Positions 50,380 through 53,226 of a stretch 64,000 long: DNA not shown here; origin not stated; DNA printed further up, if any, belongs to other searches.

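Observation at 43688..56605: Composite glycan-import locus: two ATPase-less CUT1 systems separated by a conserved-looking NHL/TPR - YIP1 - large DUF triad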

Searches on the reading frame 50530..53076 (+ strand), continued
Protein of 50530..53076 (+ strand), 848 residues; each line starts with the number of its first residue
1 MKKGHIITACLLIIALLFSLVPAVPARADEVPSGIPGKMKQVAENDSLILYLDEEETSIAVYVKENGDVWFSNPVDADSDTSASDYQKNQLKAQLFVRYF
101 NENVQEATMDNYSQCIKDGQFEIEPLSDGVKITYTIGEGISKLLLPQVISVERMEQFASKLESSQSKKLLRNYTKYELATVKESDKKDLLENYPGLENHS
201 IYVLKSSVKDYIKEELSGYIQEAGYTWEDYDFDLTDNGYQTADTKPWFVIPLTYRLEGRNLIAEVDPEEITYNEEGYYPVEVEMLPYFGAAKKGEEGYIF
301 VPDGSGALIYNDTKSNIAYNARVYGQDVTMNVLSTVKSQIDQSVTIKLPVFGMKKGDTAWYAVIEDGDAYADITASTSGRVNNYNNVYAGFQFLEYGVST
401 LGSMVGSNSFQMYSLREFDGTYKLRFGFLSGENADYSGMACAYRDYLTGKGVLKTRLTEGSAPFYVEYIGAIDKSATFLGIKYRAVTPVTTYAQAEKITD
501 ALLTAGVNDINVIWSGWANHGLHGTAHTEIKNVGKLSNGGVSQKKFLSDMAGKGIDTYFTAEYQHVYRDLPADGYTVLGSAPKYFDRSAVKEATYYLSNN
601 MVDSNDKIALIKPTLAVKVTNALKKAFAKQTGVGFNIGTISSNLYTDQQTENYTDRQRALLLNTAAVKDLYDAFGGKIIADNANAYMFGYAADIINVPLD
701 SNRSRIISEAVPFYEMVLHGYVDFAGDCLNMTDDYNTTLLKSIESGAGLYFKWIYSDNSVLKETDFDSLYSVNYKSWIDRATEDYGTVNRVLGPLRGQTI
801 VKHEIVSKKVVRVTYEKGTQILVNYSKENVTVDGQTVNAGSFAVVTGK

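Call 25: fold_search(model_id=the predicted structure, library=pdb)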
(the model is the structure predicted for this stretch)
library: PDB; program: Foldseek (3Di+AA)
matches with E <= 10: 1243; with E <= 0.001: 239
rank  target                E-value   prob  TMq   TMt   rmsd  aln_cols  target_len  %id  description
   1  5opq_A                9.0e-31  1.00  0.55  0.69   6.2       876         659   10  A 3,6-anhydro-D-galactosidase produced by Zobellia galactanivorans. This is an exo-lytic enzyme that hydrolyzes termin (released 2017-11-29)
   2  5opq_D                3.8e-30  1.00  0.55  0.69   6.3       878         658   11  A 3,6-anhydro-D-galactosidase produced by Zobellia galactanivorans. This is an exo-lytic enzyme that hydrolyzes termin (released 2017-11-29)
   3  8rzk_A                3.1e-29  1.00  0.53  0.66   7.7       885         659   11  The Michaelis complex of ZgGH129 D486N from Zobellia galactanivorans with neo-b/k-oligo-carrageenan tetrasaccharide (b (released 2024-07-31)
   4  5wzn_A                1.9e-25  1.00  0.54  0.71   7.5       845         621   13  Alpha-N-acetylgalactosaminidase NagBb from Bifidobacterium bifidum - GalNAc complex (released 2017-06-07)
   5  5wzr_A                3.9e-25  1.00  0.55  0.71   7.7       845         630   13  Alpha-N-acetylgalactosaminidase NagBb from Bifidobacterium bifidum - Gal-NHAc-DNJ complex (released 2017-06-07)
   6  5wzq_A                5.1e-25  1.00  0.53  0.70   8.0       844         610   12  Alpha-N-acetylgalactosaminidase NagBb from Bifidobacterium bifidum - quadruple mutant (released 2017-06-07)
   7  5wzp_B                1.2e-24  1.00  0.52  0.70   7.4       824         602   13  Alpha-N-acetylgalactosaminidase NagBb from Bifidobacterium bifidum - ligand free (released 2017-06-07)
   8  5wzp_A                2.1e-24  1.00  0.52  0.71   7.5       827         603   13  Alpha-N-acetylgalactosaminidase NagBb from Bifidobacterium bifidum - ligand free (released 2017-06-07)
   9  5wzn_B                3.9e-24  1.00  0.54  0.71   7.0       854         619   12  Alpha-N-acetylgalactosaminidase NagBb from Bifidobacterium bifidum - GalNAc complex (released 2017-06-07)
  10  5wzr_B                1.0e-23  1.00  0.54  0.70   7.5       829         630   13  Alpha-N-acetylgalactosaminidase NagBb from Bifidobacterium bifidum - Gal-NHAc-DNJ complex (released 2017-06-07)
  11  5wzq_B                3.8e-23  1.00  0.53  0.70   7.5       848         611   12  Alpha-N-acetylgalactosaminidase NagBb from Bifidobacterium bifidum - quadruple mutant (released 2017-06-07)
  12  6qfk_A                8.3e-18  1.00  0.43  0.30   9.8       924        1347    8  EngBF DARPin Fusion 4b G10 (released 2019-11-06)
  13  6sh9_B                1.7e-17  1.00  0.43  0.30   9.5       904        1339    8  EngBF DARPin Fusion 4b D12 (released 2019-11-06)
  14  6qep                  3.1e-17  1.00  0.43  0.29  10.4       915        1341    8  EngBF DARPin Fusion 4b H14 (released 2019-11-06)
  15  6qfo                  3.9e-17  1.00  0.44  0.30   9.3       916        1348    8  EngBF DARPin Fusion 9b 3G124 (released 2019-11-06)
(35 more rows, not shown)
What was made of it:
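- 50530..53076 (+): DUF5696 protein (848 aa): signal/anchor, N-terminal beta-sandwich, (beta/alpha)8 barrel, C-terminal beta-sandwich. A cryptic GH129/GH101-like glycosidase fold. Foldseek: 5opq E 9e-31, 5wzn 2e-25, then GH101, GH36 and GH31 (call 25).
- On Glycoside hydrolase family 129: Foldseek gives 5opq E 9e-31 (TMt 0.69) and 5wzn E 2e-25 (TMt 0.71) (call 25).
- Foldseek gives GH129-like DagB 9e-31 and NagBb 2e-25, then GH101, GH36 and GH31 (call 25).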

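Call 26: search_solved_structures(query=A1, max_evalue=10, show_alignments=5)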
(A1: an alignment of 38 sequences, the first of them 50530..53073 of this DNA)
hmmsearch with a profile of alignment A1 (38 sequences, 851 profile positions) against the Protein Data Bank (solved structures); distinct sequences matched with E-value up to 10: 8.
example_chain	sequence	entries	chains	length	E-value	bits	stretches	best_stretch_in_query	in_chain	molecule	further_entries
5opq_A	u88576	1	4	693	0.023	15.8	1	42-79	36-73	3,6-anhydro-D-galactosidase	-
8rzk_A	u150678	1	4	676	0.025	15.7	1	43-79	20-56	Conserved hypothetical periplasmic protein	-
8rzg_A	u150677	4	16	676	0.025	15.7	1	43-79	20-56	Conserved hypothetical periplasmic protein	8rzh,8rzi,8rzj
5wzq_A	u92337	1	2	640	0.38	11.8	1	427-527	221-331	Alpha-N-acetylgalactosaminidase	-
3op3_A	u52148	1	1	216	1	10.3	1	186-217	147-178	M-phase inducer phosphatase 3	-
3ift_A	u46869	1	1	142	1.1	10.3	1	335-388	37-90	Glycine cleavage system H protein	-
5wzn_A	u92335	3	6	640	1.2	10.2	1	427-525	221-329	Alpha-N-acetylgalactosaminidase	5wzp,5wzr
3hgb_A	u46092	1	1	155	1.2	10.1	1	335-388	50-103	Glycine cleavage system H protein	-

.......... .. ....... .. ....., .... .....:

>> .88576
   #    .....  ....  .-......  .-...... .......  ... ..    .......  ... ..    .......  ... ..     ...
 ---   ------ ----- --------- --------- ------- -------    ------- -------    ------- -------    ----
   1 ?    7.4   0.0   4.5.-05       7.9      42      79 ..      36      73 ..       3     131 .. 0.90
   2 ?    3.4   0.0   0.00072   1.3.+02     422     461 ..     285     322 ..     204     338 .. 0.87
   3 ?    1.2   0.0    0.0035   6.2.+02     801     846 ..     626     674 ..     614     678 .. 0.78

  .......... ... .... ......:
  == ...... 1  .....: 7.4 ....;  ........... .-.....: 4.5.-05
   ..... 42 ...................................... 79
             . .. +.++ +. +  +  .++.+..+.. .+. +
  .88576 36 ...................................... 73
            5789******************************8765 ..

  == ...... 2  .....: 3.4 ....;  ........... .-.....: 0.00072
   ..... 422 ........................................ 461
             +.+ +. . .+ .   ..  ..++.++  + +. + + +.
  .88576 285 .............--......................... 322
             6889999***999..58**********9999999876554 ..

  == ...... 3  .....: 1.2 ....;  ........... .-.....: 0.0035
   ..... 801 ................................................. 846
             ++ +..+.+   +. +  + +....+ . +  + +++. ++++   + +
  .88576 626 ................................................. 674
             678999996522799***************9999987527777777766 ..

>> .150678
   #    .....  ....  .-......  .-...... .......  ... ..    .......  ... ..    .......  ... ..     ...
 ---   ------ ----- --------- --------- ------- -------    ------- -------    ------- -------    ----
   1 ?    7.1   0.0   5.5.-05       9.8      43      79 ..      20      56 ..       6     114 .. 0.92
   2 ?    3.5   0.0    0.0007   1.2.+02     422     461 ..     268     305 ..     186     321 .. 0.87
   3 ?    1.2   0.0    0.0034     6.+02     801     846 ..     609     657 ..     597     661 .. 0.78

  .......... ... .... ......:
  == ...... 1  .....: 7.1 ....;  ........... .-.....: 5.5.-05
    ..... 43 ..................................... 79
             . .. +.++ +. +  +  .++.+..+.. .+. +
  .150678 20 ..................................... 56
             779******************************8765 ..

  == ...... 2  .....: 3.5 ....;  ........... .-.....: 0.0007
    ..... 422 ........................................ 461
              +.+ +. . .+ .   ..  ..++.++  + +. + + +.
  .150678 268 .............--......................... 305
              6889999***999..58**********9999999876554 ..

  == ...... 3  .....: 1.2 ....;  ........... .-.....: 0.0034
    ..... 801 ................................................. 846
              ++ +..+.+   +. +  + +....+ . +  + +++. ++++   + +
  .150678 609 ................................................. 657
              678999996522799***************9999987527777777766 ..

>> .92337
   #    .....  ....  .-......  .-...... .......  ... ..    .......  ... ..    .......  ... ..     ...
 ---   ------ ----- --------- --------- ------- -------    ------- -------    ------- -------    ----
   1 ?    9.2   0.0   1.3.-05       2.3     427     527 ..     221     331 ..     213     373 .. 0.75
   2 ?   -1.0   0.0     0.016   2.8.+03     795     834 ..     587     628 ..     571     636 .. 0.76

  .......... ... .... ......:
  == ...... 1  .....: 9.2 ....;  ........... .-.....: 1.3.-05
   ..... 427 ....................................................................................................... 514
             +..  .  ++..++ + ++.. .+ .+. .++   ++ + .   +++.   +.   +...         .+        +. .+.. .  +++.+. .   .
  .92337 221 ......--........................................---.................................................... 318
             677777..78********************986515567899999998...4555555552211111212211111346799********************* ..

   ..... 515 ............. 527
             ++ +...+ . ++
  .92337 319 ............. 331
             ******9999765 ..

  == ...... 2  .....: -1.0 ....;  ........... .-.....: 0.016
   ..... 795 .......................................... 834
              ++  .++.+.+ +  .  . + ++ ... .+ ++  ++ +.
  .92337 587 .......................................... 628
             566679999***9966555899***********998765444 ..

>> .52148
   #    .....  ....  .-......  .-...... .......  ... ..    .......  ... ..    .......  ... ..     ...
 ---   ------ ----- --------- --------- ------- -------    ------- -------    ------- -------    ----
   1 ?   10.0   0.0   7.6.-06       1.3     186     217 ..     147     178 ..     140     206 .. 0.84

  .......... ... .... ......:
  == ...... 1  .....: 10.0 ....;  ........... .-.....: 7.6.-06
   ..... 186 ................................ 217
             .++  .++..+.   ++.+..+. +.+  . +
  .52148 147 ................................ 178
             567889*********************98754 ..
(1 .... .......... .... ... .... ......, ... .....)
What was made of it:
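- On Glycoside hydrolase family 129: A profile against PDB gives 5opq E 0.023 and NagBb E 0.38 (call 26).
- A profile search also ranks the GH129 proteins first, with three co-linear segments (call 26).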

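Call 31: search_protein_families(library=ncbifam, proteins=[window:50530-53076:+], max_evalue=0.001)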
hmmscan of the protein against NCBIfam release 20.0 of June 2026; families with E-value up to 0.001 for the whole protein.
window:50530-53076:+ (848 aa): 0 families

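Call 34: search_protein_families(library=pfam, proteins=[L028:14520-15530:+, L029:14260-17100:+, L056:15592-18204:+, L008:16312-18897:+, L011:16249-17988:+, L045:16417-18588:+, L054:19563-20588:+, L057:17194-18729:+, L035:14599-15219:+, L054:457-1212:-], max_evalue=0.00001)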
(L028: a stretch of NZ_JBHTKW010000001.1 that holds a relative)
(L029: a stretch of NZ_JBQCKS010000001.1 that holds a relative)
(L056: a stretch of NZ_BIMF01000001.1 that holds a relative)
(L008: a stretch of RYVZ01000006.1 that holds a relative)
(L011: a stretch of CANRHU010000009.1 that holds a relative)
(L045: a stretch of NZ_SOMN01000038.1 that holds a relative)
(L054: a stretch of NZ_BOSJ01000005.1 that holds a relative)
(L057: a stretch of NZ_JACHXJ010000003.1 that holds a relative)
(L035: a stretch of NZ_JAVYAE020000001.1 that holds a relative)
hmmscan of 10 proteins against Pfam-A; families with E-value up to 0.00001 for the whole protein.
L028:14520-15530:+ (336 aa): 1 family
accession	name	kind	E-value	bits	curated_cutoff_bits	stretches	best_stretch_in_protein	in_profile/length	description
PF02156.21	Glyco_hydro_26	-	8.5e-74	249.1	20.2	1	14-331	1-311/311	Glycosyl hydrolase family 26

L029:14260-17100:+ (946 aa): 5 families
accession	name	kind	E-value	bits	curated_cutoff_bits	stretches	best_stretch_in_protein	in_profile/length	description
PF18438.7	Glyco_hydro_38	-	1.3e-37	128.7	28.4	1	415-524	2-110/111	Glycosyl hydrolases family 38 C-terminal domain 1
PF01074.27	Glyco_hydro_38N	-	1.9e-33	116.4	25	1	11-276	1-257/270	Glycosyl hydrolases family 38 N-terminal domain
PF07748.19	Glyco_hydro_38C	-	9e-17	62.4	25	1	565-791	1-200/206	Glycosyl hydrolases family 38 C-terminal domain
PF09261.16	Alpha-mann_mid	-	4.4e-15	56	31.1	1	302-395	5-96/96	Alpha mannosidase middle domain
PF17677.7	Glyco_hydro38C2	-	1.5e-10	41.5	22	1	873-940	2-72/72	Glycosyl hydrolases family 38 C-terminal beta sandwich domain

L056:15592-18204:+ (870 aa): 5 families
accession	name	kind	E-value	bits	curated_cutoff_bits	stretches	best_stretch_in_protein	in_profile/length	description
PF22666.2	Glyco_hydro_2_N2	-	4.2e-66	222.6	27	1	29-206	1-167/167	Glycosyl hydrolase 2 galactose-binding domain-like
PF17753.7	Ig_mannosidase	-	5.5e-18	64.9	22.6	1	779-861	1-81/81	Ig-fold domain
PF17786.7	Mannosidase_ig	-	1.1e-17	64.7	23.4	1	690-776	4-91/91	Mannosidase Ig/CBM-like domain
PF00703.27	Glyco_hydro_2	-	7.4e-10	40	23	1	216-319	1-109/109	Glycosyl hydrolases family 2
PF02836.23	Glyco_hydro_2_C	-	6.5e-06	25.9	21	0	336-451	8-136/302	Glycosyl hydrolases family 2, TIM barrel domain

L008:16312-18897:+ (861 aa): 2 families
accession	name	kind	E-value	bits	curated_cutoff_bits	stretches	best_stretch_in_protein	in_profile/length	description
PF07745.19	Glyco_hydro_53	-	2.1e-108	362.8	24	1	107-446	1-340/340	Glycosyl hydrolase family 53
PF07532.17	Big_4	-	5.6e-08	32.7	22.1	1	480-521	14-56/59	Bacterial Ig-like domain (group 4)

L011:16249-17988:+ (579 aa): 4 families
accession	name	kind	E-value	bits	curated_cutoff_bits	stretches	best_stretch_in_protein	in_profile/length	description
PF01301.25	Glyco_hydro_35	-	8.8e-116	387.4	27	1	9-320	2-317/319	Glycosyl hydrolases family 35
PF21467.3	BetaGal_gal-bd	-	4.6e-26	91.2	27.3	1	497-555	1-62/62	Beta-galactosidase, galactose-binding domain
PF21317.3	BetaGal_ABD_1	-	4e-23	81.9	27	1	366-479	1-113/113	Beta-galactosidase, first all-beta domain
PF02449.21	Glyco_hydro_42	-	2.6e-07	30.8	21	1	31-110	10-79/376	Beta-galactosidase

L045:16417-18588:+ (723 aa): 4 families
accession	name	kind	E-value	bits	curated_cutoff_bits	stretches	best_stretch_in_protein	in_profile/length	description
PF00759.25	Glyco_hydro_9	-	1.6e-91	308.3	27.7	1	97-537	1-443/444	Glycosyl hydrolase family 9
PF02927.20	CelD_N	-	2e-17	64.1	24.6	1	8-84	4-84/86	Cellulase N-terminal ig-like domain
PF00583.31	Acetyltransf_1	-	3.5e-07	30.9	20.7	1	568-671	13-116/116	Acetyltransferase (GNAT) family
PF13508.13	Acetyltransf_7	-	1e-05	26.3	27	0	591-671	9-82/84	Acetyltransferase (GNAT) domain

L054:19563-20588:+ (341 aa): 1 family
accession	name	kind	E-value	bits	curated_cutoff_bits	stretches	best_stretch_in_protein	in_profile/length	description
PF00331.26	Glyco_hydro_10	-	1.4e-105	353.4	22.1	1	15-337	2-310/311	Glycosyl hydrolase family 10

L057:17194-18729:+ (511 aa): 2 families
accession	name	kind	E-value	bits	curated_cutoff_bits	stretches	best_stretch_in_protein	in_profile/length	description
PF04616.20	Glyco_hydro_43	-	2e-36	126.3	32.2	1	2-272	1-288/288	Glycosyl hydrolases family 43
PF17851.8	GH43_C2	-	1.8e-28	100.1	22.7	1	312-508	7-203/203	Beta xylosidase C-terminal Concanavalin A-like domain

L035:14599-15219:+ (206 aa): 0 families

L054:457-1212:- (251 aa): 3 families
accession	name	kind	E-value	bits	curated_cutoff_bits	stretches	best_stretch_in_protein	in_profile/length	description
PF12833.13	HTH_18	-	3.1e-17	63.1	33.6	1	169-245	3-79/80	Helix-turn-helix domain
PF00165.29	HTH_AraC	-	3.9e-14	52.8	26.6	1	156-194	3-41/42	Bacterial regulatory helix-turn-helix proteins, AraC family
PF00072.30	Response_reg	-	2.5e-08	34.5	30.2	1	9-114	4-107/111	Response regulator receiver domain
